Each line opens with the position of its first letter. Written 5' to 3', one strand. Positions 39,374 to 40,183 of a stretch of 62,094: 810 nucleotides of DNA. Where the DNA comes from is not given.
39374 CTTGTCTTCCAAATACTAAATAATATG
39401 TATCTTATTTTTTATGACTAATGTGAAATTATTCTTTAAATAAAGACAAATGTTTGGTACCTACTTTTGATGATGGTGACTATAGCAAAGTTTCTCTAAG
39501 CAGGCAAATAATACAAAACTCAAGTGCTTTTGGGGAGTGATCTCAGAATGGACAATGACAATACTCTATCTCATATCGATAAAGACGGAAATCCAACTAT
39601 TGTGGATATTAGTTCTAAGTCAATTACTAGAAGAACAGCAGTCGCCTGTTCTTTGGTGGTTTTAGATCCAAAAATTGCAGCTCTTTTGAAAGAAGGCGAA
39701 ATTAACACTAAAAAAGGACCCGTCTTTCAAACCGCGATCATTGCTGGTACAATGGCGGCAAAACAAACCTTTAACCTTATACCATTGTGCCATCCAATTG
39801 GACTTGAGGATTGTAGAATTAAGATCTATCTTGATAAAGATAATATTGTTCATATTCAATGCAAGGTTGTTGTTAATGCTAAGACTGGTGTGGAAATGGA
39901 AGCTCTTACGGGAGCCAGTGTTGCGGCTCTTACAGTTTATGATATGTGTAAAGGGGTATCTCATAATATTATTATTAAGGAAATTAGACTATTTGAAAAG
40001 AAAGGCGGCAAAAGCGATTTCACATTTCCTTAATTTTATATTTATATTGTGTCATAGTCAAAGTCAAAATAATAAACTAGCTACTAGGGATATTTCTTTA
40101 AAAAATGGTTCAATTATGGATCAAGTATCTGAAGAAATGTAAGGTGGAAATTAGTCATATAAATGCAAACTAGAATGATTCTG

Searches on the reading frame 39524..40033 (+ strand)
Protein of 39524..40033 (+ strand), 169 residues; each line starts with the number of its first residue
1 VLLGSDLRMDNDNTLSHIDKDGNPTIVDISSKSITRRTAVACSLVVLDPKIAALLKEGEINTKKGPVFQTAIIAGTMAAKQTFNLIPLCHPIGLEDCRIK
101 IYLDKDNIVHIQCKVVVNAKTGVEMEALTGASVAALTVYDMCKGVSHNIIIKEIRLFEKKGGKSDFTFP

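Call 17: search_protein_families(library=pfam, proteins=[window:39524-40033:+], max_evalue=0.001)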
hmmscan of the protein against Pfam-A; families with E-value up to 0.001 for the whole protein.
window:39524-40033:+ (169 aa): 1 family
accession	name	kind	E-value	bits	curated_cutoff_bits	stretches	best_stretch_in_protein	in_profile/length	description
PF01967.27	MoaC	-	1.3e-48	164.9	27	1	27-162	2-136/136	MoaC family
